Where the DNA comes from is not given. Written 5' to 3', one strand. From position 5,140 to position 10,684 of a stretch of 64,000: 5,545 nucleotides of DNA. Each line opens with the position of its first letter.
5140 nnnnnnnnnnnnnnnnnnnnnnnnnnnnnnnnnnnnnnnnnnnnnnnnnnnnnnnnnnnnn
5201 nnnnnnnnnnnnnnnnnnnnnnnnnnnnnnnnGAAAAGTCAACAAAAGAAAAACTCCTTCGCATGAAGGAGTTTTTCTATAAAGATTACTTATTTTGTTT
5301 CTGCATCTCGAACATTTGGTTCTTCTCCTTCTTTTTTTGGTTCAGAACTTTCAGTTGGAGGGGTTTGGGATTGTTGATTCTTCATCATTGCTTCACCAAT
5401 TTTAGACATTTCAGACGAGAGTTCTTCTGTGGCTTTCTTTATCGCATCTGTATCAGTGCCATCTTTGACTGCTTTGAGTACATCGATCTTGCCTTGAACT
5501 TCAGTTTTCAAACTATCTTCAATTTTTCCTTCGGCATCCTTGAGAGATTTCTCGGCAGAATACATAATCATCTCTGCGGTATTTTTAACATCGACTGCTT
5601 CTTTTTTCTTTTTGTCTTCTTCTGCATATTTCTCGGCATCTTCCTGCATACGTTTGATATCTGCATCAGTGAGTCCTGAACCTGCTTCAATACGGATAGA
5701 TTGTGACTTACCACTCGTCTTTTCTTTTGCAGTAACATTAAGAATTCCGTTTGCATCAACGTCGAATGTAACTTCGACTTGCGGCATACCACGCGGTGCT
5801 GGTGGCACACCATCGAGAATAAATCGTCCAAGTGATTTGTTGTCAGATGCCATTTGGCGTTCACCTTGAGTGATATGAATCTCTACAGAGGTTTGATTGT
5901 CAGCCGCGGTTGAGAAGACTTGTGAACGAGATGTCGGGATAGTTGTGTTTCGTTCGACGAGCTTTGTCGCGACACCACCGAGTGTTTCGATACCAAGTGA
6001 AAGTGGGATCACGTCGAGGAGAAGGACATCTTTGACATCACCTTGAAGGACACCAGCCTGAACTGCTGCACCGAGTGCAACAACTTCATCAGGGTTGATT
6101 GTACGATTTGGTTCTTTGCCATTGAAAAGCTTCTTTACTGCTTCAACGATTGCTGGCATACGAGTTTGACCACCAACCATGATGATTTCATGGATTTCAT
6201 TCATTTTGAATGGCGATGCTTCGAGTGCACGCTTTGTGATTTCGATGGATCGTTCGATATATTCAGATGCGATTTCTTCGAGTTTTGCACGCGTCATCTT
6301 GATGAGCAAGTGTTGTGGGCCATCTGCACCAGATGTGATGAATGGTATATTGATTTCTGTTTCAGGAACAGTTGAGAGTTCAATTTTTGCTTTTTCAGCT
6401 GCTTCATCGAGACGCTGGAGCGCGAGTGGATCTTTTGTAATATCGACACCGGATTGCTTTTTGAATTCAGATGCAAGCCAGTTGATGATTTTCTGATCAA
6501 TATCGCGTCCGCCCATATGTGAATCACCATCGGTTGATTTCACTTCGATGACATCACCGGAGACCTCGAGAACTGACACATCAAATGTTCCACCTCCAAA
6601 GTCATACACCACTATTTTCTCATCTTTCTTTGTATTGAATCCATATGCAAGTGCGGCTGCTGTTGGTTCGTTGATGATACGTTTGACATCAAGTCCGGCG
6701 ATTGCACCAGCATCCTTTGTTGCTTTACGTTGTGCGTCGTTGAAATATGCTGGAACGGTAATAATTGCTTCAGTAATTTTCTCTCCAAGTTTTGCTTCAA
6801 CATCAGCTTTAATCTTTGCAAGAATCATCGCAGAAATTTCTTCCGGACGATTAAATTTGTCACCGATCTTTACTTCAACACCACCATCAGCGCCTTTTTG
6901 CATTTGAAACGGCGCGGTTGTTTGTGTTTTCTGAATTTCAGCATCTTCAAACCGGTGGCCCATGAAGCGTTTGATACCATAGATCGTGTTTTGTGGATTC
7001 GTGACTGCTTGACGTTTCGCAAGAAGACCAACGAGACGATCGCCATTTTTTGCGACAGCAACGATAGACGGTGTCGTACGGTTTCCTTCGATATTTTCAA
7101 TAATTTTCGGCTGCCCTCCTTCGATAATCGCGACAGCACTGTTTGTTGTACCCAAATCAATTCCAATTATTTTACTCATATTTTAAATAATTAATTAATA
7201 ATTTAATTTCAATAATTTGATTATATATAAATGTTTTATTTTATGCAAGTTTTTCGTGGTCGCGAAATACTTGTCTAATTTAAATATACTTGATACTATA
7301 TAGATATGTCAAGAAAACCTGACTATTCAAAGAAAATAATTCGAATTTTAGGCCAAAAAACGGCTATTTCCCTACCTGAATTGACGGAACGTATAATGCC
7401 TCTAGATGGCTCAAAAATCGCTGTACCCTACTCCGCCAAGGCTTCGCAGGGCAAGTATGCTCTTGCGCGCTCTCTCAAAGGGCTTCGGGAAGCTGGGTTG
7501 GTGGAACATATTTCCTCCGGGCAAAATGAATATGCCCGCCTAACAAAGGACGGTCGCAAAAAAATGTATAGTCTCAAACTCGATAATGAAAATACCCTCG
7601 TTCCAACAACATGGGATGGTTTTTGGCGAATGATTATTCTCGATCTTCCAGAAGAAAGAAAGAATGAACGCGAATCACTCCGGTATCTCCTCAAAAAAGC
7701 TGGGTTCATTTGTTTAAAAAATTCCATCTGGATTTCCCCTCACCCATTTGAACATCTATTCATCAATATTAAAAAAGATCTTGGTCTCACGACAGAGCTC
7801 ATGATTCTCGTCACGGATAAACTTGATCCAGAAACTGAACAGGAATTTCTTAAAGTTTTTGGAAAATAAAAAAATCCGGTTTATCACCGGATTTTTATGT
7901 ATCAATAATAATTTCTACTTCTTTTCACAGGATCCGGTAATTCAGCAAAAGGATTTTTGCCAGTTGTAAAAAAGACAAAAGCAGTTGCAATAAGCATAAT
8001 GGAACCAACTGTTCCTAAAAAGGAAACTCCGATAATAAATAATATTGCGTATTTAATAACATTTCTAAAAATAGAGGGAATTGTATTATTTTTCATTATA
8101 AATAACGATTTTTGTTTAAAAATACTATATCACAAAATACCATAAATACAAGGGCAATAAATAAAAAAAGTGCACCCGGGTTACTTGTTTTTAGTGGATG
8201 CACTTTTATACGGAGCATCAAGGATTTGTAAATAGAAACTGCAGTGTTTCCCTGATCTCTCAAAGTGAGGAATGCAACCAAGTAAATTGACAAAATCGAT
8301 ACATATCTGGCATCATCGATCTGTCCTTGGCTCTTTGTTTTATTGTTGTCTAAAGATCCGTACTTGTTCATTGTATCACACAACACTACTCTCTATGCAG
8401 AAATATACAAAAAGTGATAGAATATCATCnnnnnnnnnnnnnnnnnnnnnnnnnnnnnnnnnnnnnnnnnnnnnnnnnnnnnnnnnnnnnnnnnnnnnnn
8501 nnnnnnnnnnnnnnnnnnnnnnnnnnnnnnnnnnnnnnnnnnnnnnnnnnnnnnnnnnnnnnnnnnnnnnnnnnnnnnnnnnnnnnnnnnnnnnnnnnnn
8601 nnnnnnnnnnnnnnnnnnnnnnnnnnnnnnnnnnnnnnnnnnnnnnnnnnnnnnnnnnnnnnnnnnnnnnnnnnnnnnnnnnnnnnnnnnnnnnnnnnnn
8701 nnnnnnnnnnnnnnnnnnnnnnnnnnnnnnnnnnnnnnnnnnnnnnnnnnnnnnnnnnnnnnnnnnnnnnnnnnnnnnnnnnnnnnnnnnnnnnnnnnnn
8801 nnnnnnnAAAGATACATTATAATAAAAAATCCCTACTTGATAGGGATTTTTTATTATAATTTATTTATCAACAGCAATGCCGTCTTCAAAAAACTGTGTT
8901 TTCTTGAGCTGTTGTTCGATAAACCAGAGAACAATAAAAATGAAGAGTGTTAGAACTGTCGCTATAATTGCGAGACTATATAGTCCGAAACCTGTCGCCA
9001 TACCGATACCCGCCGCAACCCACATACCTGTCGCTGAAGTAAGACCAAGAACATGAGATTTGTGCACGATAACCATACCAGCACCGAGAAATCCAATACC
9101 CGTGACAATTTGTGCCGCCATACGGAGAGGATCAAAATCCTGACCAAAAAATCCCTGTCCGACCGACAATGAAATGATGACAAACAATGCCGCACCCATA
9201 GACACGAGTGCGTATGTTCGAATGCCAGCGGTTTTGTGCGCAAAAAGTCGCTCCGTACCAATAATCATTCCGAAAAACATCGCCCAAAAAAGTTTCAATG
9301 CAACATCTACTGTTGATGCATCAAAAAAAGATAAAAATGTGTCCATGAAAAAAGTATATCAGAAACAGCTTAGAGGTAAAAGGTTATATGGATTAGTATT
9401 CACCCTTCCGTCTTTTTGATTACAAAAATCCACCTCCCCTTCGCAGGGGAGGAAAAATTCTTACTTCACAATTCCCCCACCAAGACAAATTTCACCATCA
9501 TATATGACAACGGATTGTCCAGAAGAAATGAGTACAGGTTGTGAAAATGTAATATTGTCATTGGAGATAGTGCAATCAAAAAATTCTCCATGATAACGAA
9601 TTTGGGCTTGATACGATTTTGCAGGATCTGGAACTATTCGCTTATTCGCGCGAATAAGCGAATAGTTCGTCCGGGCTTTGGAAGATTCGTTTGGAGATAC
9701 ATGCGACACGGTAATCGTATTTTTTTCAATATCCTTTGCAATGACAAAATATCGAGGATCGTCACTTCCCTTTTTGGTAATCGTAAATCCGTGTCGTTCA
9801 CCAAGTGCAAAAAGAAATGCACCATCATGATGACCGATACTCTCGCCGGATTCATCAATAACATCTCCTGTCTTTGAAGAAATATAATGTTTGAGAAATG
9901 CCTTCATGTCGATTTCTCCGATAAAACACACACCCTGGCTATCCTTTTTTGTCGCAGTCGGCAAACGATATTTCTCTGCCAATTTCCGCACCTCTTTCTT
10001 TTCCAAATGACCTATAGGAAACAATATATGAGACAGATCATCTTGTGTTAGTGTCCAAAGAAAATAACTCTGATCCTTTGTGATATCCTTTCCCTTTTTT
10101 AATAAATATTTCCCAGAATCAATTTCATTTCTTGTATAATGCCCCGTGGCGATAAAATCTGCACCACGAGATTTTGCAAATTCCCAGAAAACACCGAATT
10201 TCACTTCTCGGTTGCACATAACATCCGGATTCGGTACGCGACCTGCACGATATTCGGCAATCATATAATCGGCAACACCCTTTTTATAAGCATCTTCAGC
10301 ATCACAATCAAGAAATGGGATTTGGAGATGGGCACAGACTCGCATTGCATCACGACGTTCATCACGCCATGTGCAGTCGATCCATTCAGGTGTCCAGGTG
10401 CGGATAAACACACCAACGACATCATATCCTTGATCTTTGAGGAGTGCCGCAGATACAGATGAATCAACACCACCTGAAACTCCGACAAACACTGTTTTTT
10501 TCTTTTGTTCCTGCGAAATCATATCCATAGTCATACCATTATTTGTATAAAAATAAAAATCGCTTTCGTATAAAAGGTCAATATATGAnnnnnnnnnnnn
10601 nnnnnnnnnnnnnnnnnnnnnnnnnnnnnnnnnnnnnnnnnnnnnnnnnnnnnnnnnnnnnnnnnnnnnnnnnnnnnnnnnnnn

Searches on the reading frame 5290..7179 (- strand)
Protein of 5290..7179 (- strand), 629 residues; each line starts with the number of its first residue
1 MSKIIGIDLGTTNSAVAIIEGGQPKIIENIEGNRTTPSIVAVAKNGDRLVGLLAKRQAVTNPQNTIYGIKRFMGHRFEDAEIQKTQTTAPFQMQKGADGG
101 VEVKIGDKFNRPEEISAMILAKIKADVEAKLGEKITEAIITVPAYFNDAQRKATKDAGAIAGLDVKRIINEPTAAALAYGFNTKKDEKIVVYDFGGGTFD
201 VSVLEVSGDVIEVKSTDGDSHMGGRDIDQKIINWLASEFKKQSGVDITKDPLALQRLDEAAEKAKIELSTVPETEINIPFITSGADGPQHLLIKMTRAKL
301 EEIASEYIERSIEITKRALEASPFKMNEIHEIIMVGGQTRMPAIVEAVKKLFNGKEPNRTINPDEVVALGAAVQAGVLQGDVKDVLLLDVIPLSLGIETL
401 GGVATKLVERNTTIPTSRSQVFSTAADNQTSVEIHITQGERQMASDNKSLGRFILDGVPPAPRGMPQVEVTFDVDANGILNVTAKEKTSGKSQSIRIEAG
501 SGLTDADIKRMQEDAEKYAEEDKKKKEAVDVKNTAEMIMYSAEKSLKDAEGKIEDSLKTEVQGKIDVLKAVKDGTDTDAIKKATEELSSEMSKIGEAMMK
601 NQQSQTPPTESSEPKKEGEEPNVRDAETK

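Call 95: search_protein_families(library=pfam, proteins=[window:5290-7179:-], max_evalue=0.0001)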
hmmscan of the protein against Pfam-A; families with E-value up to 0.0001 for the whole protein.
window:5290-7179:- (629 aa): 2 families
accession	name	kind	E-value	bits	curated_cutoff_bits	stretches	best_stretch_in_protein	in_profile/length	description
PF00012.26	HSP70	-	9.4e-243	807.2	20.6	1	4-599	1-598/599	Hsp70 protein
PF06723.19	MreB_Mbl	-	5.5e-15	55.5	27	1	119-372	77-316/327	MreB/Mbl protein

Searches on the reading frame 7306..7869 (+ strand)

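Call 95: search_protein_families(library=pfam, proteins=[window:7306-7869:+], max_evalue=0.0001)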
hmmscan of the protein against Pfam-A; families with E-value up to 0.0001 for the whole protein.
window:7306-7869:+ (187 aa): 1 family
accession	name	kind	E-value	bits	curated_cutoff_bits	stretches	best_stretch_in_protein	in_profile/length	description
PF20803.2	PaaX_M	-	7e-21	74.6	24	1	101-180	2-81/83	PaaX protein central Cas2-like domain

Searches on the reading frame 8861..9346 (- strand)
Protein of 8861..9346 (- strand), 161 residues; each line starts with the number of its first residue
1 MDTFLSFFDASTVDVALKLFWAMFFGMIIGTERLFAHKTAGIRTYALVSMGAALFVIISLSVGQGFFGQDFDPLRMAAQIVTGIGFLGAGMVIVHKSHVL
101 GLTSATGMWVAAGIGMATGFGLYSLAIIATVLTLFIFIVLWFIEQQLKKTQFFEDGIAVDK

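Call 95: search_protein_families(library=pfam, proteins=[window:8861-9346:-], max_evalue=0.0001)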
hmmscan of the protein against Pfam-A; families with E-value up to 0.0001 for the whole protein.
window:8861-9346:- (161 aa): 1 family
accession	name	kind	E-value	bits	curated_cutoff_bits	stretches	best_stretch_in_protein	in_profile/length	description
PF02308.21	MgtC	-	1.1e-34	119.9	31.4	1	19-145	1-120/121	MgtC family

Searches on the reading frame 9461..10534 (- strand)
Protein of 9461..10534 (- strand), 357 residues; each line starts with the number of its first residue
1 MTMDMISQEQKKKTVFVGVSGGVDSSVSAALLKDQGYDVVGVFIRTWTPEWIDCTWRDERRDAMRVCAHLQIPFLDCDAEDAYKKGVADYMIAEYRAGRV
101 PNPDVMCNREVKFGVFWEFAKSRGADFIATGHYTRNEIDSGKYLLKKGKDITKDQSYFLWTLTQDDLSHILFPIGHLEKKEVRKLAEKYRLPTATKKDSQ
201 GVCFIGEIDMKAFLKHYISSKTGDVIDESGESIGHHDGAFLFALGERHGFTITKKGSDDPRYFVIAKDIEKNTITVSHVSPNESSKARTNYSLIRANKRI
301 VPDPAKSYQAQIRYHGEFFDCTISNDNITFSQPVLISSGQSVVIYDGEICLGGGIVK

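Call 95: search_protein_families(library=pfam, proteins=[window:9461-10534:-], max_evalue=0.0001)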
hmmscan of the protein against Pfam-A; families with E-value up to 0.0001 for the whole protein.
window:9461-10534:- (357 aa): 4 families
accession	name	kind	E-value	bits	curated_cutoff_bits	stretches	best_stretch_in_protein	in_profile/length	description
PF03054.22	tRNA_Me_trans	-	6.3e-73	245.2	20.6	1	14-206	2-201/202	tRNA methyl transferase HUP domain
PF20259.3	tRNA_Me_trans_M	-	6.4e-17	61.3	27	1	211-278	1-66/66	tRNA methyl transferase PRC-barrel domain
PF20258.4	tRNA_Me_trans_C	-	2.2e-09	37.9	20.6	1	305-356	20-77/77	Aminomethyltransferase beta-barrel domain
PF02540.23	NAD_synthase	-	4.5e-07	29.7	21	0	8-84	14-86/242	NAD synthase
